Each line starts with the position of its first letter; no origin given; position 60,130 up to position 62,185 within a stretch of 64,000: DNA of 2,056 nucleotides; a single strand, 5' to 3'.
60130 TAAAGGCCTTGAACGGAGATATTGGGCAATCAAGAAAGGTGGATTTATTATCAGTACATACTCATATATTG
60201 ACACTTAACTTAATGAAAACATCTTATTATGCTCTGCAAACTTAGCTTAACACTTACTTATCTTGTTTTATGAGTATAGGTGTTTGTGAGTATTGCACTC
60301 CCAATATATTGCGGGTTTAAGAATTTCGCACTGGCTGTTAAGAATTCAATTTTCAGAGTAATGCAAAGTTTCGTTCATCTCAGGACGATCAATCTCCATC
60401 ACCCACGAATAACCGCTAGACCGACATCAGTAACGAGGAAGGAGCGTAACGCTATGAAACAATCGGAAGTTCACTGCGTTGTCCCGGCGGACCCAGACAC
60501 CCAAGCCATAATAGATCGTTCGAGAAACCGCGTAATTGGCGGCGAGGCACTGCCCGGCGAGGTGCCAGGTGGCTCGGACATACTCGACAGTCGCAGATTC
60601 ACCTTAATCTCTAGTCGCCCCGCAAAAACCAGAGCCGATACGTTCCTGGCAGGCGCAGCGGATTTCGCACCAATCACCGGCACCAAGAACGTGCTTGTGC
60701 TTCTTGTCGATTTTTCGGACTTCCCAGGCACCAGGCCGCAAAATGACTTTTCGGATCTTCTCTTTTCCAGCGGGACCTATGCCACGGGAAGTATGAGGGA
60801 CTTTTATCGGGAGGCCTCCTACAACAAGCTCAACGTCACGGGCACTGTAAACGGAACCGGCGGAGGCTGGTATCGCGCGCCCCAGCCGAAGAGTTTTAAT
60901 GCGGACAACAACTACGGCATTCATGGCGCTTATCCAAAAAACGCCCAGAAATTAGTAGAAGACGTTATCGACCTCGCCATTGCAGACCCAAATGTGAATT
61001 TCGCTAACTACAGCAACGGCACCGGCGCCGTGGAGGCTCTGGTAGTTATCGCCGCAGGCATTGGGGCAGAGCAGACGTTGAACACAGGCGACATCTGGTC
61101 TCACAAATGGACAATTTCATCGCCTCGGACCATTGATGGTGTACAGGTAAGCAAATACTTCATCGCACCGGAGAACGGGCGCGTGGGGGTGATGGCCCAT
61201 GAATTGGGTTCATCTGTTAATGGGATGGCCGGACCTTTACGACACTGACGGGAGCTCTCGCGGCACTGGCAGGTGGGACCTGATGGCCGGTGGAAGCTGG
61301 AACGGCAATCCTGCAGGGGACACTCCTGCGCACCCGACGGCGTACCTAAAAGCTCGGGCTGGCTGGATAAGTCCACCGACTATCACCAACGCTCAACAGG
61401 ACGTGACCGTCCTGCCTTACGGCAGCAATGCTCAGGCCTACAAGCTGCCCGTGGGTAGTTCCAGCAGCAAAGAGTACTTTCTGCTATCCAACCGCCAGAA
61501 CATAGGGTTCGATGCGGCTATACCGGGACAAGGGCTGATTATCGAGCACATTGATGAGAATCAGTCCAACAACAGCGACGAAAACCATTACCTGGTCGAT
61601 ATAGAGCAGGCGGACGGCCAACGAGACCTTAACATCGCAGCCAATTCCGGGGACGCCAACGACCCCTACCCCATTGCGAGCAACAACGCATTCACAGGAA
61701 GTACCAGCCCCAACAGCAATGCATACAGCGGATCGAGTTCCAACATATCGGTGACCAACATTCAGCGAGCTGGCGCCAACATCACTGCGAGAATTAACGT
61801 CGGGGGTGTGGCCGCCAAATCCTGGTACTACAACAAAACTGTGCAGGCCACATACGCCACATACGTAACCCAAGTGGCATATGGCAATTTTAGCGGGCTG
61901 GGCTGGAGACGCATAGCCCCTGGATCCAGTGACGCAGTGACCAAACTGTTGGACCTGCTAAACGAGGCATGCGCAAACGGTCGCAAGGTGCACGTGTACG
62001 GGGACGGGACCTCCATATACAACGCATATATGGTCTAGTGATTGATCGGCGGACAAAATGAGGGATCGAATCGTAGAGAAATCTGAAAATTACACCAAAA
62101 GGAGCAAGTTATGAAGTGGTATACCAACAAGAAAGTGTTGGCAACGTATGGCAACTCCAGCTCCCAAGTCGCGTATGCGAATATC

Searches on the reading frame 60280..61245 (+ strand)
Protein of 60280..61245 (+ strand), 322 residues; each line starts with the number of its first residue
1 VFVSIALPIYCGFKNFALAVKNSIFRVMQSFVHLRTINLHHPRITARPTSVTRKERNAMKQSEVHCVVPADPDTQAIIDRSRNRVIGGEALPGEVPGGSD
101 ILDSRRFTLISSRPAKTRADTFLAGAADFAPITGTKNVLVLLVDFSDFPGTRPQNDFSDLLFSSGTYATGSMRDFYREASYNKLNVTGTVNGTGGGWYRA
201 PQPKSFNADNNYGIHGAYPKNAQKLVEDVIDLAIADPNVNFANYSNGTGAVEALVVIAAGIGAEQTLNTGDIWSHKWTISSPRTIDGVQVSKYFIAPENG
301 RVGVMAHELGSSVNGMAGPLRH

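Call 6: search_protein_families(library=pfam, proteins=[window:60280-61245:+], max_evalue=1)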
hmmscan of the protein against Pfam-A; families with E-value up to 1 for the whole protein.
window:60280-61245:+ (322 aa): 1 family
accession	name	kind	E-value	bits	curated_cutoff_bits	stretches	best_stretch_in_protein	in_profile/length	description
PF05547.17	Peptidase_M6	-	4.6e-13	49.5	22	1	154-311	46-235/294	Immune inhibitor A peptidase M6, catalytic domain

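Call 7: search_protein_families(library=ncbifam, proteins=[window:60280-61245:+], max_evalue=1)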
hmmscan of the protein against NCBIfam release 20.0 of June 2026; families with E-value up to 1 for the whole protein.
window:60280-61245:+ (322 aa): 1 family
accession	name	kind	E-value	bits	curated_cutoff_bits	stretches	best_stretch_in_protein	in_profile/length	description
TIGR03296.1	M6dom_TIGR03296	domain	2.9e-30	106.1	110.8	1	141-310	2-175/286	M6 family metalloprotease domain-containing protein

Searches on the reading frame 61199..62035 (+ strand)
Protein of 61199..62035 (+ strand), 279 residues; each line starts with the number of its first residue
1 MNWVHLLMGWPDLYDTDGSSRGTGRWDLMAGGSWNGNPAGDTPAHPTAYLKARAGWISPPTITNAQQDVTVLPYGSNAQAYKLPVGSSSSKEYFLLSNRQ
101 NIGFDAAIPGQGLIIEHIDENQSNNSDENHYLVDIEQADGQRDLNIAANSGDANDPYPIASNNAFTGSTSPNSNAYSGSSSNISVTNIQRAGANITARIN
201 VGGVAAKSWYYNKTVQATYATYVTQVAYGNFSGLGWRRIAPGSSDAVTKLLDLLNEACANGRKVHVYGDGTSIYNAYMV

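Call 6: search_protein_families(library=pfam, proteins=[window:61199-62035:+], max_evalue=1)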
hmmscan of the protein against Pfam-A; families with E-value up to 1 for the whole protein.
window:61199-62035:+ (279 aa): 4 families
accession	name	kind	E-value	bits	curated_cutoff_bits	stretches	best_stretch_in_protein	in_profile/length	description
PF05547.17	Peptidase_M6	-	4.4e-05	23.3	22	1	8-51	237-286/294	Immune inhibitor A peptidase M6, catalytic domain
PF13580.11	SIS_2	-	0.0039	17.7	27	1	237-276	11-50/138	SIS domain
PF13392.12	HNH_3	-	0.027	14.5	24.8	1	108-129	15-35/46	HNH endonuclease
PF24612.2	Ig_TgrO1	-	0.11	13.2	27.9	1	93-147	18-71/81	TgrO1-like, immunoglobulin-like domain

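Call 7: search_protein_families(library=ncbifam, proteins=[window:61199-62035:+], max_evalue=1)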
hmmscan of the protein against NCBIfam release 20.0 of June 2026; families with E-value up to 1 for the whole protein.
window:61199-62035:+ (279 aa): 2 families
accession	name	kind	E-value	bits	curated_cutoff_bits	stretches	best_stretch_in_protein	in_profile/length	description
TIGR03296.1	M6dom_TIGR03296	domain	1e-26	94.5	110.8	1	5-117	176-286/286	M6 family metalloprotease domain-containing protein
NF052323.1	T9SSA_dep_M6i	equivalog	6.1e-13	47.6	600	1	8-100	264-355/1043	T9SS-dependent M6-like inactivated metalloprotease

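Call 29: find_homologous_proteins(query=window:61199-62035:+, max_evalue=0.001)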
Query window:61199-62035:+ (279 aa): 347 proteins with E <= 0.001 among 1613 candidates; the best 120 are listed.
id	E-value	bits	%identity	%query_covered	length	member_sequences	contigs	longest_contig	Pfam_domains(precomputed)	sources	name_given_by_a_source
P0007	2.6e-131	455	99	76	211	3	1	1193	-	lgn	-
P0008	9.2e-109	381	62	95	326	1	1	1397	PF05547.18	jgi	jgi:immune inhibitor A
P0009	2.8e-108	380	63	99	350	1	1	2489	PF05547.18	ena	-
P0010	2.6e-107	377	62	99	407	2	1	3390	PF05547.18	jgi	jgi:immune inhibitor A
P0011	6.8e-107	375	62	99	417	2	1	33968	PF05547.18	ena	-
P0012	1.3e-106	374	61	99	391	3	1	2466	PF05547.18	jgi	jgi:immune inhibitor A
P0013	2.1e-106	374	63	99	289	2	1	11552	PF05547.18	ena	-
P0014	5.2e-105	369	59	98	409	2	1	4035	PF05547.18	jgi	jgi:immune inhibitor A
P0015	4.5e-104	366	61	99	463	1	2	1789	PF05547.18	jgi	jgi:immune inhibitor A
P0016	1.8e-102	361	59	99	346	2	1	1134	PF05547.18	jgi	jgi:immune inhibitor A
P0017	7.3e-101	355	56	99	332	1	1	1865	PF05547.18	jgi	jgi:immune inhibitor A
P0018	2.4e-99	350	58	98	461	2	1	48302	PF05547.18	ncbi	ncbi:MAG: M6 family metalloprotease domain-containing protein, partial [Gammaproteobacteria bacteriu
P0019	1.1e-98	348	57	99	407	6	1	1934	PF05547.18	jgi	jgi:immune inhibitor A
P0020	2.3e-98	347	57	99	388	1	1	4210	PF05547.18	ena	-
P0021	6.2e-94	333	54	99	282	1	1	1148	PF05547.18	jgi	jgi:immune inhibitor A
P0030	4.5e-85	304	57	93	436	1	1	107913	PF05547.18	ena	-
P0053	1.0e-71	260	60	69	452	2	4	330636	PF05547.18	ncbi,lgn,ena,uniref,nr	ncbi:M6 family metalloprotease domain-containing protein [Aetokthonos hydrillicola Thurmond2011]|uni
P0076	1.2e-52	197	45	72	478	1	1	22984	PF05547.18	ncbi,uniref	ncbi:M6 family metalloprotease domain-containing protein [Kineococcus gypseus]|uniref:M6 family meta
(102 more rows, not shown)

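Call 30: find_encoding_contigs(protein=P0011, flank=6000, max_places=3)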
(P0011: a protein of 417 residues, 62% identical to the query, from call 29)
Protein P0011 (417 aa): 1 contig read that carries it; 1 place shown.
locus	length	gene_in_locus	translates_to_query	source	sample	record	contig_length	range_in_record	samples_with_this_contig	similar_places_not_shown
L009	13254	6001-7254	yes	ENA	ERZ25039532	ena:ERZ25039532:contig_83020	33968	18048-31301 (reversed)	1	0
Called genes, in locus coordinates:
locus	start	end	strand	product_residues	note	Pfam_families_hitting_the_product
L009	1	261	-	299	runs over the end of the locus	-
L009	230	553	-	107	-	-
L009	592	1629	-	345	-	PF12770:CHAT (weak)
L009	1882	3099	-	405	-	-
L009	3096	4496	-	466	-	PF06259:Abhydrolase_8 (faint)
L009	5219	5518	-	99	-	-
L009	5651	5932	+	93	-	-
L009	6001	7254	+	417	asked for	PF05547:Peptidase_M6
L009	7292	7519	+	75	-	-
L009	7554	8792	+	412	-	-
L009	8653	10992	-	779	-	PF12770:CHAT, PF26549:Tricorn_N (faint), PF07676:PD40 (faint)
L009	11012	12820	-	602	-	PF12770:CHAT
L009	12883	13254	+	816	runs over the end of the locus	PF12770:CHAT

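Call 31: find_encoding_contigs(protein=P0018, flank=6000, max_places=3)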
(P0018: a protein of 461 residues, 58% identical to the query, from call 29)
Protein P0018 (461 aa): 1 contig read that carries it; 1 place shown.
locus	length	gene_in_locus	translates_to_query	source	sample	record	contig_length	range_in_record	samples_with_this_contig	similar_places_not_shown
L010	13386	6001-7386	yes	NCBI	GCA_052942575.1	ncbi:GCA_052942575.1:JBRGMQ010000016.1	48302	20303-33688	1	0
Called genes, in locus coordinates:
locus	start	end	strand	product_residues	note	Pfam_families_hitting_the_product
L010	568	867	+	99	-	PF07369:DUF1488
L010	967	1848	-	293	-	PF00142:Fer4_NifH, PF01656:CbiA, PF10609:ParA (weak), PF13614:AAA_31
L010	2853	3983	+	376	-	PF00266:Aminotran_5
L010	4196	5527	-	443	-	-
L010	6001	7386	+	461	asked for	PF05547:Peptidase_M6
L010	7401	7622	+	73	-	-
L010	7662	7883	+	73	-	-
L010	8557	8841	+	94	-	-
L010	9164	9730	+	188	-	PF22769:DCD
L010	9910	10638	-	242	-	PF00571:CBS (weak)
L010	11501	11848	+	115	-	PF01022:HTH_5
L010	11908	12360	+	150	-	PF00903:Glyoxalase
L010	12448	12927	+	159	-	PF01451:LMWPc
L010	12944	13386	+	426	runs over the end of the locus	PF13593:SBF_like, PF01758:SBF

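Call 32: find_encoding_contigs(protein=P0030, flank=6000, max_places=3)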
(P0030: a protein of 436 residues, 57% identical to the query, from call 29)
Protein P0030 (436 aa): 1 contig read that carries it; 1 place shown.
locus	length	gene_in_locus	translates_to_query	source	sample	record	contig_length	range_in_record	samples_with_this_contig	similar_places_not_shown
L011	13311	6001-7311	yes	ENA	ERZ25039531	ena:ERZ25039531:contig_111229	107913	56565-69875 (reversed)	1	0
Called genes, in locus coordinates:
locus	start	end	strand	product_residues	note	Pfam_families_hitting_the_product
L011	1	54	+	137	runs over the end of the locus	PF00485:PRK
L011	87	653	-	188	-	PF01243:PNPOx_N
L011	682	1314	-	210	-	PF03741:TerC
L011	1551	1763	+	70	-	-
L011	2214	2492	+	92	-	-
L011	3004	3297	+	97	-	-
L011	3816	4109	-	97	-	-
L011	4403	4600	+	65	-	-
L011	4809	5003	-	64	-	-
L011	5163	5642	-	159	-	-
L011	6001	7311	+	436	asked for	PF05547:Peptidase_M6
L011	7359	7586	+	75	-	-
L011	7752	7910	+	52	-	-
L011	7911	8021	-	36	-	-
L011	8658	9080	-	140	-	PF23636:DUF7144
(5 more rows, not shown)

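Call 59: search_protein_families(library=pfam, proteins=[L010:8557-8838:+], max_evalue=0.01)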
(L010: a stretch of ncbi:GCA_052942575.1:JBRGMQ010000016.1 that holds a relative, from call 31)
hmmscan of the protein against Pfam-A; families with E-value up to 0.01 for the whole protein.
L010:8557-8838:+ (94 aa): 0 families

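Call 65: search_protein_families(library=padloc, proteins=[P0015, L010:8557-8838:+], max_evalue=0.01)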
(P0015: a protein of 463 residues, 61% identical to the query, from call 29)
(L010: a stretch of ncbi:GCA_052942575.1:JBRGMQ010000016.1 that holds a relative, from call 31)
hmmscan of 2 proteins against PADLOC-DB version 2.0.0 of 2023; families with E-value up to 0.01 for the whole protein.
P0015 (463 aa): 0 families

L010:8557-8838:+ (94 aa): 0 families

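Call 66: search_protein_families(library=phrogs, proteins=[P0015, L010:8557-8838:+], max_evalue=0.01)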
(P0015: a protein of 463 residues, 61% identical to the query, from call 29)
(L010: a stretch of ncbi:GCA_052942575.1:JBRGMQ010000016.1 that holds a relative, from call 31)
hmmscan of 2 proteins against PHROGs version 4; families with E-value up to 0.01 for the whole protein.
P0015 (463 aa): 0 families

L010:8557-8838:+ (94 aa): 0 families

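Call 67: find_encoding_contigs(protein=P0053, flank=4000, max_places=2)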
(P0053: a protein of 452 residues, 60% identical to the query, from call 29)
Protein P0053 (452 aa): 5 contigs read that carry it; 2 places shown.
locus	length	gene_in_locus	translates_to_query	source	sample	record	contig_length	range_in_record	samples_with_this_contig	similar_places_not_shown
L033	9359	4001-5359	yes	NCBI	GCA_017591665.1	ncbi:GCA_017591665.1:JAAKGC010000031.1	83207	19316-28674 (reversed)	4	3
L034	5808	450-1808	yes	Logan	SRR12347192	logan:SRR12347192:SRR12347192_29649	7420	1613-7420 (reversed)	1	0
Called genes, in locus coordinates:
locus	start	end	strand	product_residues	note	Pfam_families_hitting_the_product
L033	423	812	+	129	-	PF01242:PTPS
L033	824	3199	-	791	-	PF02129:Peptidase_S15 (faint), PF00326:Peptidase_S9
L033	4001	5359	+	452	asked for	PF05547:Peptidase_M6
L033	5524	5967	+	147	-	-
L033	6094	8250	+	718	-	PF00270:DEAD, PF00271:Helicase_C, PF16124:RecQ_Zn_bind, PF09382:RQC, PF00570:HRDC, PF14493:HTH_40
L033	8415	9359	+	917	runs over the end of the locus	PF00072:Response_reg, PF08447:PAS_3, PF00989:PAS, PF08448:PAS_4, PF13426:PAS_9, PF08447:PAS_3, PF00512:HisKA, PF02518:HATPase_c, +2 more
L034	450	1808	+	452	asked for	PF05547:Peptidase_M6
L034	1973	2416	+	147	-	-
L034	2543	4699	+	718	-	PF00270:DEAD, PF00271:Helicase_C, PF16124:RecQ_Zn_bind, PF09382:RQC, PF00570:HRDC, PF14493:HTH_40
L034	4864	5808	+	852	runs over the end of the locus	?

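Call 68: find_encoding_contigs(protein=P0076, flank=4000, max_places=2)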
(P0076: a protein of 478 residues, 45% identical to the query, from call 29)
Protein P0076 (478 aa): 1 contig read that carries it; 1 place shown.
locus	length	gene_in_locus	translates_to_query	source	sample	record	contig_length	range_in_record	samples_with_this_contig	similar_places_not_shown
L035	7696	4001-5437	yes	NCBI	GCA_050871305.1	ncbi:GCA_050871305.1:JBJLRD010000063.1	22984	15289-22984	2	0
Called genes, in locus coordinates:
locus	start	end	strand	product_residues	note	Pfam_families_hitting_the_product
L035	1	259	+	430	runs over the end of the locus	-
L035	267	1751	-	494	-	-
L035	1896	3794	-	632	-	-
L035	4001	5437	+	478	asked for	PF05547:Peptidase_M6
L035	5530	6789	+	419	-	PF17761:DUF1016_N, PF06250:YhcG_C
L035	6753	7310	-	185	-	PF08310:LGFP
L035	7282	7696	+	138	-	?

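Call 74: find_encoding_contigs(protein=P0009, flank=4000, max_places=2)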
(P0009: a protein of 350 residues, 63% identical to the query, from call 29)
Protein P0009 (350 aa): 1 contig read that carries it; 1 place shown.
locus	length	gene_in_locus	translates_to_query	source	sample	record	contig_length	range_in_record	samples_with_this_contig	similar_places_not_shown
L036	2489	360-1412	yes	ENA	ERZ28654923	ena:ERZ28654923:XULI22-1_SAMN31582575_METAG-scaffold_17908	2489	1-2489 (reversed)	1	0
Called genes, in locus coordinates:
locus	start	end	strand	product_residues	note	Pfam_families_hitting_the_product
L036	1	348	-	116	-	?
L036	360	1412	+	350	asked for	PF05547:Peptidase_M6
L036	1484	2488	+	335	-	?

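Call 75: find_encoding_contigs(protein=P0010, flank=4000, max_places=2)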
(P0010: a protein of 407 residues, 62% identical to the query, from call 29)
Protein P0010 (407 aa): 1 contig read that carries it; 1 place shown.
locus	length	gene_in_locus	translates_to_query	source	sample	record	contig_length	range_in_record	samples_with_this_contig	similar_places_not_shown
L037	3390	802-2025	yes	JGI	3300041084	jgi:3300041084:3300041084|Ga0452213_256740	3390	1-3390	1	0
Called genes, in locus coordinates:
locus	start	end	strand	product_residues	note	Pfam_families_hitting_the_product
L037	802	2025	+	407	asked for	PF05547:Peptidase_M6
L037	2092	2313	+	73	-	-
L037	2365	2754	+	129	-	-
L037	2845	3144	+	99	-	-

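Call 76: find_encoding_contigs(protein=P0014, flank=4000, max_places=2)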
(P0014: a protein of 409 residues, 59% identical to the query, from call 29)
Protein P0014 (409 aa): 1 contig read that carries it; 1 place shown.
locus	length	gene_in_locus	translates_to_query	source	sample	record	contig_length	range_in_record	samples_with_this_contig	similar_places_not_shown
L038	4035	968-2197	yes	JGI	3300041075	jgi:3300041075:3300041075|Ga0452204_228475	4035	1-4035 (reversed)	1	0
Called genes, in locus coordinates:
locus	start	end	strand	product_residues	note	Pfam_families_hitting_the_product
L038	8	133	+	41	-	PF00196:GerE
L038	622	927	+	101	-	-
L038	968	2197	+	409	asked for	PF05547:Peptidase_M6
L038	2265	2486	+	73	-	-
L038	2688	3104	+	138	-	-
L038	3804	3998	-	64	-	-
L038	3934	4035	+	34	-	?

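Call 82: search_solved_structures(query=P0015, max_evalue=0.001)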
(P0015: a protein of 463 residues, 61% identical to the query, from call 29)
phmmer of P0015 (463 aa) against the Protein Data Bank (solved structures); distinct sequences matched with E-value up to 0.001: 1.
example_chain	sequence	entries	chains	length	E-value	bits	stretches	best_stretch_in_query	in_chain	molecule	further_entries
4yu5_A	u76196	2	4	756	4.9e-14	55.5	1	31-235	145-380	Immune inhibitor A, metalloprotease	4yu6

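Call 92: search_protein_families(library=pfam, proteins=[L036:1484-2488:+, L038:622-927:+, L037:2845-3141:+, L009:5651-5932:+], max_evalue=0.01)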
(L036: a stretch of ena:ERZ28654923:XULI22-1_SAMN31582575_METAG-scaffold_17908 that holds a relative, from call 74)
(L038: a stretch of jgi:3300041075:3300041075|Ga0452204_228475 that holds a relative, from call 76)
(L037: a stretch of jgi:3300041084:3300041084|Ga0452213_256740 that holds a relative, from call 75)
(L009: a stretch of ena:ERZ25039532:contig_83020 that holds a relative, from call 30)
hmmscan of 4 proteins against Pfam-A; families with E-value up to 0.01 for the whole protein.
L036:1484-2488:+ (335 aa): 4 families
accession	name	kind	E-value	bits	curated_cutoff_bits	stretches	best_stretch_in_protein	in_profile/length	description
PF01400.30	Astacin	-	8.7e-52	176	22.5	1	92-274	1-187/189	Astacin (Peptidase family M12A)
PF00413.30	Peptidase_M10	-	0.00043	20.6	24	0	175-191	113-129/159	Matrixin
PF13583.11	Reprolysin_4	-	0.0045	17.1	22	1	158-241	125-183/203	Metallo-peptidase family M12B Reprolysin-like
PF10462.15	Peptidase_M66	-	0.0055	16.2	20.6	1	141-197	174-221/306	Peptidase M66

L038:622-927:+ (101 aa): 0 families

L037:2845-3141:+ (99 aa): 0 families

L009:5651-5932:+ (93 aa): 0 families
